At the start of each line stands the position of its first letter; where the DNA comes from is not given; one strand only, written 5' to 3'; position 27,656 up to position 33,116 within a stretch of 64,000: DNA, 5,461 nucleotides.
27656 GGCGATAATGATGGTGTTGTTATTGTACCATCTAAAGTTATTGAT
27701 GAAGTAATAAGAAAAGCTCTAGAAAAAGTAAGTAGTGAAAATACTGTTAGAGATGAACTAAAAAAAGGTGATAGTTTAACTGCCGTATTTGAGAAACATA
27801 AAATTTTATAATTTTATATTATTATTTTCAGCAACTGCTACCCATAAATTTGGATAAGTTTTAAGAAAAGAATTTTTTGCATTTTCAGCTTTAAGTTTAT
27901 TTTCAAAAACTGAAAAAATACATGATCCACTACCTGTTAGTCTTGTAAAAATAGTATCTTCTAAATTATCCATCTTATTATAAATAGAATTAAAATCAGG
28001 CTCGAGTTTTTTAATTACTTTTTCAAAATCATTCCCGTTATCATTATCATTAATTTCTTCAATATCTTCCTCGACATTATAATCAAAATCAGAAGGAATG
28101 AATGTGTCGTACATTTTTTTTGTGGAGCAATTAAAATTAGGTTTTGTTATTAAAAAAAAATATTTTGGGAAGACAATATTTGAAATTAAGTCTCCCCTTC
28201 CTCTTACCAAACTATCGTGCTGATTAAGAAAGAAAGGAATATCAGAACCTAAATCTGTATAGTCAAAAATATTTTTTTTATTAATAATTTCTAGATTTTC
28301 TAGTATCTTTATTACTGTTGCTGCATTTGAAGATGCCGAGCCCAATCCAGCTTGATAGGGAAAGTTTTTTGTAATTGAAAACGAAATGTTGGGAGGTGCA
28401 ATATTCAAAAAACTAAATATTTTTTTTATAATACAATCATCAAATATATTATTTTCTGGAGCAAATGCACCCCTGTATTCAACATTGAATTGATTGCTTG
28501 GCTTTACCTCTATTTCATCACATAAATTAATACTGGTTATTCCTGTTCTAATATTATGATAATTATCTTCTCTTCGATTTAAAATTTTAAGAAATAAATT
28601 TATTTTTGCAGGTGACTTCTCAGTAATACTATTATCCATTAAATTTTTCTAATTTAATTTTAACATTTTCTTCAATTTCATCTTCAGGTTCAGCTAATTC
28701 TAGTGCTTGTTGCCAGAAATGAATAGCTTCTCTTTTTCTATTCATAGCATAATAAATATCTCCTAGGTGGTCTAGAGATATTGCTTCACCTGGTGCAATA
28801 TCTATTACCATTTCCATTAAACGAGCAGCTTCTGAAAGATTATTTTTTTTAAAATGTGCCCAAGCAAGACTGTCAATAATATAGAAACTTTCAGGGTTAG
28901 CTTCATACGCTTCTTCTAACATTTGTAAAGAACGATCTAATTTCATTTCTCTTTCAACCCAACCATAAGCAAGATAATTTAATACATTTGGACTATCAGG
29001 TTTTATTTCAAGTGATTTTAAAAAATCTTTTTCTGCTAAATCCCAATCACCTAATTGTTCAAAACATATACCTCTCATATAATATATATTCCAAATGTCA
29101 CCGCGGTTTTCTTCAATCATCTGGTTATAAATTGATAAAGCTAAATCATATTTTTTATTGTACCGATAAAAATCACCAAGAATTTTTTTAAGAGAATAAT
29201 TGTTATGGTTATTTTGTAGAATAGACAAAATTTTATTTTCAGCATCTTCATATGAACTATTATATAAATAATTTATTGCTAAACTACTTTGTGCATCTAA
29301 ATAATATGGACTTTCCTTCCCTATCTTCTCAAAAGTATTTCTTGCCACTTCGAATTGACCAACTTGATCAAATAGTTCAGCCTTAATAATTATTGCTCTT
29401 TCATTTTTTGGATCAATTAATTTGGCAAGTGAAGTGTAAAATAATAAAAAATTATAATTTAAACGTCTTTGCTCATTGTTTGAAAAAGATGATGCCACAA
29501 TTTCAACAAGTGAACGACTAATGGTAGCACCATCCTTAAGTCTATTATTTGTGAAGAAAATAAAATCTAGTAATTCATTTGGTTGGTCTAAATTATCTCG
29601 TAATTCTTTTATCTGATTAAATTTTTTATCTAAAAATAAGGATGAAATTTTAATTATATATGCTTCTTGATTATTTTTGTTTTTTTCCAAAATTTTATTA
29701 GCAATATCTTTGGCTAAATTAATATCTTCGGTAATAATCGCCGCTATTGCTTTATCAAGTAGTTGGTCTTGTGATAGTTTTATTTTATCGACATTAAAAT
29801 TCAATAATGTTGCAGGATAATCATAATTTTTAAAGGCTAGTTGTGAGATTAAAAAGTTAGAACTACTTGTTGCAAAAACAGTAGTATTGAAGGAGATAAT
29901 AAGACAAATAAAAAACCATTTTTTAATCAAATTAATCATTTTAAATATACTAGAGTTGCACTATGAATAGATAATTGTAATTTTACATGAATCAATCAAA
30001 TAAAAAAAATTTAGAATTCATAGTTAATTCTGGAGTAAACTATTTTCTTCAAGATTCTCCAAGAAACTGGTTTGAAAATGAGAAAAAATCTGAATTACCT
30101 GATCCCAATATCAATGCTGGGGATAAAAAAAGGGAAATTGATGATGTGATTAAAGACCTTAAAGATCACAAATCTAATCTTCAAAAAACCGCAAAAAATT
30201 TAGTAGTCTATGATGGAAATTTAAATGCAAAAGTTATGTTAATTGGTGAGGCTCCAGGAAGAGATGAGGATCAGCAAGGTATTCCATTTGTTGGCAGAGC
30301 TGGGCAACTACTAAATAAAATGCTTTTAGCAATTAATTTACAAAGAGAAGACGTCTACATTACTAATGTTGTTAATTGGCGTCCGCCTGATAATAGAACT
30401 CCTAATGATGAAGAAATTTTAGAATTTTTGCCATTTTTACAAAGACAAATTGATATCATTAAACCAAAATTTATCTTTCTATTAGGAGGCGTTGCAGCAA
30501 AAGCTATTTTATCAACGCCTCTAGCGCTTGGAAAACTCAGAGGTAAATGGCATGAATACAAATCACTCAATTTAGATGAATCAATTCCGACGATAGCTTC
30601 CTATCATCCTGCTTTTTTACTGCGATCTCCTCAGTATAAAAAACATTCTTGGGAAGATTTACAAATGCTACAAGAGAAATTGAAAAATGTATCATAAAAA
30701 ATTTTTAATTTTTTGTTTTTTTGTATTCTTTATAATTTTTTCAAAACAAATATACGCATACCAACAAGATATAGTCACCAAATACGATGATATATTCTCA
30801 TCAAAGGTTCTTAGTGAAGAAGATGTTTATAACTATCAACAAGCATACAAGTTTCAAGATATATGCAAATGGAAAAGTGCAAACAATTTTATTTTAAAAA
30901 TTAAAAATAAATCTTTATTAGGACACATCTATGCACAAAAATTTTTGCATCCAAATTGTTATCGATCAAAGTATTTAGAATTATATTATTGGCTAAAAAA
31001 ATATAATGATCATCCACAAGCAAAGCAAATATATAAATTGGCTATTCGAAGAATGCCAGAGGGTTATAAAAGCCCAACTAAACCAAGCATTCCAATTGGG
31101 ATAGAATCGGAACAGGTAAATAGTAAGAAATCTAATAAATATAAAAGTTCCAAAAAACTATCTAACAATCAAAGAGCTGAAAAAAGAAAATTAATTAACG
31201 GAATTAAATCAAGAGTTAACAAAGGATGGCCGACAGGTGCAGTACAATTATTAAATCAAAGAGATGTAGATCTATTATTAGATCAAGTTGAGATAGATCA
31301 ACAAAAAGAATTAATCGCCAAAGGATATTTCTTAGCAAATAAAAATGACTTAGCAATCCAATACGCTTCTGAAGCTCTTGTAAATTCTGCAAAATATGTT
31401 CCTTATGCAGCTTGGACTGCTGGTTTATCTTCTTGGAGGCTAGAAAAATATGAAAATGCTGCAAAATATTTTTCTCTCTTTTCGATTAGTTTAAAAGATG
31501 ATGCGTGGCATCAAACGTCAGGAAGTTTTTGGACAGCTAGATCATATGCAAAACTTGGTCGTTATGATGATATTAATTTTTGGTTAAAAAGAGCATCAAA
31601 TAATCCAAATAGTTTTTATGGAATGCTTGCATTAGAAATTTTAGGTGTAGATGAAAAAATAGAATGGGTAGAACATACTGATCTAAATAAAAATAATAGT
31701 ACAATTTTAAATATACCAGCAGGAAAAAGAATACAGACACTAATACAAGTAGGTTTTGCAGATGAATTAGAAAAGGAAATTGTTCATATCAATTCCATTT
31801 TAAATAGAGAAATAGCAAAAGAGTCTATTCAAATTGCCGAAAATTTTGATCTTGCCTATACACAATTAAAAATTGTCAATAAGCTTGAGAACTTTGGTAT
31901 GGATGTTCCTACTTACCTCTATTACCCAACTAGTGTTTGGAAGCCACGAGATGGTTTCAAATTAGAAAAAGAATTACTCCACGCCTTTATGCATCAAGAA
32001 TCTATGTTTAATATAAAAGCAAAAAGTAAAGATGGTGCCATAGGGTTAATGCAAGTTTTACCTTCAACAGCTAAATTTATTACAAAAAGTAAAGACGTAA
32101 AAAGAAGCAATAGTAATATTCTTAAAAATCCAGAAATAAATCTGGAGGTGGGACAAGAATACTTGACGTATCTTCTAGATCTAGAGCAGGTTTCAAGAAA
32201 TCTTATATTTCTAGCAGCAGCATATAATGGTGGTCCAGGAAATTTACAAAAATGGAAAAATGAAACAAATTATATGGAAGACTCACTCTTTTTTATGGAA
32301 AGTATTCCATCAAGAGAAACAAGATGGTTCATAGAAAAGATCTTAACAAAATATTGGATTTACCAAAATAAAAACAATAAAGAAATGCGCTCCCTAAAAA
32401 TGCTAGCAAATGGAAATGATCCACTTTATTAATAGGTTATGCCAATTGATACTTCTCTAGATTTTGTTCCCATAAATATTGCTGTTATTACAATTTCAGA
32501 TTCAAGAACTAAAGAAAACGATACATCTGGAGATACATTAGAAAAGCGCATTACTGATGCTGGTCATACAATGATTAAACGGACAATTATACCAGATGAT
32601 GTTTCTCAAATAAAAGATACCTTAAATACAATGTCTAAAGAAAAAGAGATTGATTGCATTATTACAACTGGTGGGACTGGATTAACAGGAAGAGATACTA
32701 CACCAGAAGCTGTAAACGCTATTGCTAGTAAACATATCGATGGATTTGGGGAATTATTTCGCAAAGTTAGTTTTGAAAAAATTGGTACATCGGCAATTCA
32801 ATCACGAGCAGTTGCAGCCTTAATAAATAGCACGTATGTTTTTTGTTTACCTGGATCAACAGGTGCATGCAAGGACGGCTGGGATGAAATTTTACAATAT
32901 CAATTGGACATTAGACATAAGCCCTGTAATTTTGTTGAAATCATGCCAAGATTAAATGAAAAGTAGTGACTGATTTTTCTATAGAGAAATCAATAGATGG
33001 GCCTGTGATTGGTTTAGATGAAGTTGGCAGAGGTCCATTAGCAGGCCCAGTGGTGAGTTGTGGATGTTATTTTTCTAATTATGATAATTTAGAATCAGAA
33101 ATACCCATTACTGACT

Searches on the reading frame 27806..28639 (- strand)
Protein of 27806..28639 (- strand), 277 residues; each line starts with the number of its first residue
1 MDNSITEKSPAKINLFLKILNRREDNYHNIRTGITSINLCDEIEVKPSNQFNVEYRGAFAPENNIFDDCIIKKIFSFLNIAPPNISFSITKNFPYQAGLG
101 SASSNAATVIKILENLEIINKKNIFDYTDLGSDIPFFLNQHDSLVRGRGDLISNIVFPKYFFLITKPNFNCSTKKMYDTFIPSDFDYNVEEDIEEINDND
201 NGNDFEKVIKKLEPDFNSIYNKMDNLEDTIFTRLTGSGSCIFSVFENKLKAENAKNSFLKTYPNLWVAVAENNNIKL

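Call 80: search_protein_families(library=pfam, proteins=[window:27806-28639:-], max_evalue=0.0001)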
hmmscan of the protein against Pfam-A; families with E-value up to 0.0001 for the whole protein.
window:27806-28639:- (277 aa): 2 families
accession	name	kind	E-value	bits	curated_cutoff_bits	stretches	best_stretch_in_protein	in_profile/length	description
PF08544.19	GHMP_kinases_C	-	6.4e-08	33.3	21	1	191-263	8-84/85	GHMP kinases C terminal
PF00288.32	GHMP_kinases_N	-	1.5e-05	25.5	22.3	1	75-117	7-50/87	GHMP kinases N terminal domain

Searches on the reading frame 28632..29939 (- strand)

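Call 80: search_protein_families(library=pfam, proteins=[window:28632-29939:-], max_evalue=0.0001)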
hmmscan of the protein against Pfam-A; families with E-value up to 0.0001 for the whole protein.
window:28632-29939:- (435 aa): 16 families
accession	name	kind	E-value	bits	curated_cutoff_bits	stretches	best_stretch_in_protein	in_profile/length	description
PF07719.23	TPR_2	-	9.7e-20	69.5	27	2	284-315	2-33/34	Tetratricopeptide repeat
PF13424.12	TPR_12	-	1.8e-19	70.1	30.1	1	285-347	5-74/77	Tetratricopeptide repeat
PF00515.34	TPR_1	-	5.1e-15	55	27.8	1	284-315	2-33/34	Tetratricopeptide repeat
PF13432.12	TPR_16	-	8.2e-15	55.4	32.7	0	258-317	7-65/65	Tetratricopeptide repeat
PF13428.12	TPR_14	-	1e-14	54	23.5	0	284-324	2-42/44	Tetratricopeptide repeat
PF14559.12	TPR_19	-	4.8e-14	52.9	25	0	334-384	7-57/68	Tetratricopeptide repeat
PF13181.12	TPR_8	-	1.4e-12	47.2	25.7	0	285-315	3-33/34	Tetratricopeptide repeat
PF13174.12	TPR_6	-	2.2e-11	44.1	26.3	0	286-309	3-26/33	Tetratricopeptide repeat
PF13176.12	TPR_7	-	6.1e-11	41.9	27.9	0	388-420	1-33/36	Tetratricopeptide repeat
PF13431.12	TPR_17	-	4.4e-09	36.3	24.4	0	306-325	2-21/34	Tetratricopeptide repeat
PF23914.1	TPR_CcmH_CycH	-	3.1e-08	34.1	42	0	295-383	62-152/158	Cytochrome c-type biogenesis protein H TPR domain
PF13371.12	TPR_9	-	4.1e-08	33.6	35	0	261-318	8-64/73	Tetratricopeptide repeat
PF12895.13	ANAPC3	-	1e-07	32.6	27.2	0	235-303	13-76/82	Anaphase-promoting complex, cyclosome, subunit 3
PF13374.12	TPR_10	-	3.4e-06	27.3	27.5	0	388-417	4-33/42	Tetratricopeptide repeat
PF23558.1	TPR_P4H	-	2.3e-05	24.9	27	0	332-384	22-74/91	Prolyl 4-hydroxylase peptide-substrate-binding domain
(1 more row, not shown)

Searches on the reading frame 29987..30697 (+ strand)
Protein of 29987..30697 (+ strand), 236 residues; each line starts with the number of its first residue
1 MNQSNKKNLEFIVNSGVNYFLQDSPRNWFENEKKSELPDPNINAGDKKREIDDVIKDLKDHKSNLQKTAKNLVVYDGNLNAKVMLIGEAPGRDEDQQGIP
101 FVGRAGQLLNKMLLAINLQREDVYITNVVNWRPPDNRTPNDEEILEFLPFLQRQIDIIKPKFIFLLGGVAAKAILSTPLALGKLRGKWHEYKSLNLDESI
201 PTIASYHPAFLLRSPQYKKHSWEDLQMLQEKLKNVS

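Call 80: search_protein_families(library=pfam, proteins=[window:29987-30697:+], max_evalue=0.0001)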
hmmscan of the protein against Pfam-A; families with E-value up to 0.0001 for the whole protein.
window:29987-30697:+ (236 aa): 1 family
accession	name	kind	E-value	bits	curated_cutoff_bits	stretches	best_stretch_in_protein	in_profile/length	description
PF03167.25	UDG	-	8.1e-40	136.6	24.3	1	76-226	3-141/141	Uracil DNA glycosylase superfamily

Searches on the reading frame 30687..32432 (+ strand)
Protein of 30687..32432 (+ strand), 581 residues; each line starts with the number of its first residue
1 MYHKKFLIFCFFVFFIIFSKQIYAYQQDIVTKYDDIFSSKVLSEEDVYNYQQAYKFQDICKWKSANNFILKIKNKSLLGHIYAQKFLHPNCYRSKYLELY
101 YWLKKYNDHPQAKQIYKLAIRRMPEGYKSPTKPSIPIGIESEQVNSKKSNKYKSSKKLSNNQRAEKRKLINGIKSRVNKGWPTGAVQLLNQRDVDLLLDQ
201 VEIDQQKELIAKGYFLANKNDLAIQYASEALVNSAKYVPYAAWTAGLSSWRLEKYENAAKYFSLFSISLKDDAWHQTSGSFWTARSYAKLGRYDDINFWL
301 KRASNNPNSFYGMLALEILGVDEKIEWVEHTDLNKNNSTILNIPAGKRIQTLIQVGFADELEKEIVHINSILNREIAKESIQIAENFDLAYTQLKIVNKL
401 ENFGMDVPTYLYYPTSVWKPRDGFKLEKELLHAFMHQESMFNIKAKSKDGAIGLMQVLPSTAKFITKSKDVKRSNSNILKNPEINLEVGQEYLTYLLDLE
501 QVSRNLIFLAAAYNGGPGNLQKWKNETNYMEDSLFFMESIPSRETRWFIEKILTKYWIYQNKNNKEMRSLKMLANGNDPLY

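Call 80: search_protein_families(library=pfam, proteins=[window:30687-32432:+], max_evalue=0.0001)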
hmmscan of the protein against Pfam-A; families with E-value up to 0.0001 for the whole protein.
window:30687-32432:+ (581 aa): 1 family
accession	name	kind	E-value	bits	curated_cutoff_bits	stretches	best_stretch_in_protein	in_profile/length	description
PF01464.25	SLT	-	4.9e-24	84.6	21.3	1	424-533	10-114/117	Transglycosylase SLT domain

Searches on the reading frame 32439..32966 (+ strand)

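Call 80: search_protein_families(library=pfam, proteins=[window:32439-32966:+], max_evalue=0.0001)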
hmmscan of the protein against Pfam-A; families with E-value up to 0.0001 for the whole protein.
window:32439-32966:+ (175 aa): 1 family
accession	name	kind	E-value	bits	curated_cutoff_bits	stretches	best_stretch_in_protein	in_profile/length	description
PF00994.29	MoCF_biosynth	-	1.3e-33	116.2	26.6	1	15-156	1-142/144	Probable molybdopterin binding domain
